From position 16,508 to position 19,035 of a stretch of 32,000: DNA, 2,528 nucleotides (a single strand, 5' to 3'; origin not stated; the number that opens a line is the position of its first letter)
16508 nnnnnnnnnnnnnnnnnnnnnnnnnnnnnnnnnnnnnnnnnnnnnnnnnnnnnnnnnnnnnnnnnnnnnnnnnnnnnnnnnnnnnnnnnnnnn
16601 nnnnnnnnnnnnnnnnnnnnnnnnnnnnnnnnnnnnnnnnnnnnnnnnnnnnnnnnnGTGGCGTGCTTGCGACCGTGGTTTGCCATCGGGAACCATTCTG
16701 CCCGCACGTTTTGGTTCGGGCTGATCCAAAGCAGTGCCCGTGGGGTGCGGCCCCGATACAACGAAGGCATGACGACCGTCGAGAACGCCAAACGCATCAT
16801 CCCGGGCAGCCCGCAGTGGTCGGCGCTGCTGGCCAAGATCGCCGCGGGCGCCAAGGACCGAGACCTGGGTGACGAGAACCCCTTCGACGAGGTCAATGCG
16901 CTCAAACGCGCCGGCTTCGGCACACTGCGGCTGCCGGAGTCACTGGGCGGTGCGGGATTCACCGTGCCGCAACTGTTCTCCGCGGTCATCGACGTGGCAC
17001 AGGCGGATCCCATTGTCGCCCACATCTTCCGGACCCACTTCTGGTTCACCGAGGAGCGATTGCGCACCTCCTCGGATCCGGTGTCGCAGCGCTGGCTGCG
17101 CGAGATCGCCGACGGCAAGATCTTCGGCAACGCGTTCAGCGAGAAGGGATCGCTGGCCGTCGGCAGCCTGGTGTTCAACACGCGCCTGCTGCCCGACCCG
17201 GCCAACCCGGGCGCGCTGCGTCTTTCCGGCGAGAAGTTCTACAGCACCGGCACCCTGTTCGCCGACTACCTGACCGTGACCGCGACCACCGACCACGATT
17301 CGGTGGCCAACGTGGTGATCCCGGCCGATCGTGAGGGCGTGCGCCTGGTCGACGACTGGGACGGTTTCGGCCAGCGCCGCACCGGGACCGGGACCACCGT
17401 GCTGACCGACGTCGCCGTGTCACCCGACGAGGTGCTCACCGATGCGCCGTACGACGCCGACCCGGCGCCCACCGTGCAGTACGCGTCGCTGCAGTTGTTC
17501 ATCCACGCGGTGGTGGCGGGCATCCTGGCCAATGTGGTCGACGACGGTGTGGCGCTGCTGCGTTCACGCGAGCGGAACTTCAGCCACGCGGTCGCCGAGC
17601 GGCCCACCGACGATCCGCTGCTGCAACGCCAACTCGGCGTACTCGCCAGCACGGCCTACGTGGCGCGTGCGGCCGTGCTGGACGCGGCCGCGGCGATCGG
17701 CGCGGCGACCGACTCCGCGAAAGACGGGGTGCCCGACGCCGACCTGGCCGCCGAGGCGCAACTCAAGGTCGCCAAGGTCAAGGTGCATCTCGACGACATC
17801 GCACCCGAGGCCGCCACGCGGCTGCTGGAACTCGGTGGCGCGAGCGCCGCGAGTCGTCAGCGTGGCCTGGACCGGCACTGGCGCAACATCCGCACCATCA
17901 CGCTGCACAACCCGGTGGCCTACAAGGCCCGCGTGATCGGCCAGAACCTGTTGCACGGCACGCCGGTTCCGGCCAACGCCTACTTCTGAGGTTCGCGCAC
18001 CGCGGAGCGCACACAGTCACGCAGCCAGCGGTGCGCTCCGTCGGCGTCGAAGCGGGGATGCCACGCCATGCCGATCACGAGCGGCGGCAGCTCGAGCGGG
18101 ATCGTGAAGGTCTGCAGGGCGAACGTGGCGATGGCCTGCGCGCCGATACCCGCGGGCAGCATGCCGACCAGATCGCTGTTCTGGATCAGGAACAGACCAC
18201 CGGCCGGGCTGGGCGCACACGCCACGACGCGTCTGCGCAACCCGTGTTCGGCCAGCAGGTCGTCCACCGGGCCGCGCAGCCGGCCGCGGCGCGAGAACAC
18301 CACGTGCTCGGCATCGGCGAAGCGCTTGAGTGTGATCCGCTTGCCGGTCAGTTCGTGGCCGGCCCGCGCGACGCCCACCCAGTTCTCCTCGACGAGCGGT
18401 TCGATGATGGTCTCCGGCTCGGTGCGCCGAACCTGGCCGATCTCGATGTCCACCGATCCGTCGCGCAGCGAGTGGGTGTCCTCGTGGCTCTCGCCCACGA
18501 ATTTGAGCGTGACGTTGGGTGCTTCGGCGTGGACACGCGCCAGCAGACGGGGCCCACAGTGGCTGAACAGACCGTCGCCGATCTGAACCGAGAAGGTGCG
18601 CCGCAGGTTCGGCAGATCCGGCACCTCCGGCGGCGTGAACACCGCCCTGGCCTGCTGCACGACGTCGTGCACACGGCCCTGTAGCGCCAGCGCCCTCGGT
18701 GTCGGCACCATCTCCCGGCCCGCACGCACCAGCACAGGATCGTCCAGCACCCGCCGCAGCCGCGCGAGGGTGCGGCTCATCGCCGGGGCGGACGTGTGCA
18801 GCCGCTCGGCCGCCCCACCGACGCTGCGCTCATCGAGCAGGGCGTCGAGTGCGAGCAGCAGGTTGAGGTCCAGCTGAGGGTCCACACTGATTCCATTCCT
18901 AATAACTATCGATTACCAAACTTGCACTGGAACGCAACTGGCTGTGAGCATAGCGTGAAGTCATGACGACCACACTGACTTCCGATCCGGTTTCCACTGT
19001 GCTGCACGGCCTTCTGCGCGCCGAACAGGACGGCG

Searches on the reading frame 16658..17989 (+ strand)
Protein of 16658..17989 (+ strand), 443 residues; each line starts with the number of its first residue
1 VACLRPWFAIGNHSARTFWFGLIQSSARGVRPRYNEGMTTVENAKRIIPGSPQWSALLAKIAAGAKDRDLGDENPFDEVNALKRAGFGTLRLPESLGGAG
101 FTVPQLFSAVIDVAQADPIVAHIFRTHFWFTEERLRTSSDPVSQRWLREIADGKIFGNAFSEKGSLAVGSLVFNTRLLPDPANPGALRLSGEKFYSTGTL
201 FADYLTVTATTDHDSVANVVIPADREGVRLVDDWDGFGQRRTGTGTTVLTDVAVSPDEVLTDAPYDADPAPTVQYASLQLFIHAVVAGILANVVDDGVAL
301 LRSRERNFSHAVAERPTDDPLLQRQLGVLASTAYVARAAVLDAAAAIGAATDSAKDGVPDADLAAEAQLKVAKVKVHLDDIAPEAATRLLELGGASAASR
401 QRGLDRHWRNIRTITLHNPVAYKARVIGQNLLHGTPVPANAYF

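Call 79: search_protein_families(library=pfam, proteins=[window:16658-17989:+], max_evalue=0.00001)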
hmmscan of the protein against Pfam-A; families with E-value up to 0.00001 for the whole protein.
window:16658-17989:+ (443 aa): 4 families
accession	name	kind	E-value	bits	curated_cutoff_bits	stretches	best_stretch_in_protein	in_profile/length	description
PF08028.16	Acyl-CoA_dh_2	-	2.3e-11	44.5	22.7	1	282-418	3-130/134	Acyl-CoA dehydrogenase, C-terminal domain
PF02770.24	Acyl-CoA_dh_M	-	2.9e-06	27.8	33.3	1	184-252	25-97/97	Acyl-CoA dehydrogenase, middle domain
PF02771.21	Acyl-CoA_dh_N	-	5.3e-06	27.2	22.9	0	60-154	18-113/113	Acyl-CoA dehydrogenase, N-terminal domain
PF00441.29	Acyl-CoA_dh_1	-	6.2e-06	26.9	22.4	0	284-415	20-132/150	Acyl-CoA dehydrogenase, C-terminal domain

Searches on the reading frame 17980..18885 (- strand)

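Call 79: search_protein_families(library=pfam, proteins=[window:17980-18885:-], max_evalue=0.00001)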
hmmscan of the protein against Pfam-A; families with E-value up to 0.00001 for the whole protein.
window:17980-18885:- (301 aa): 2 families
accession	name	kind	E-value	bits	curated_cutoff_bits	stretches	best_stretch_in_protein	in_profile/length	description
PF03466.25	LysR_substrate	-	1.1e-26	94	28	1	95-295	5-207/209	LysR substrate binding domain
PF00126.33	HTH_1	-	1e-13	51.5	26.6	1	7-65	1-59/60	Bacterial regulatory helix-turn-helix protein, lysR family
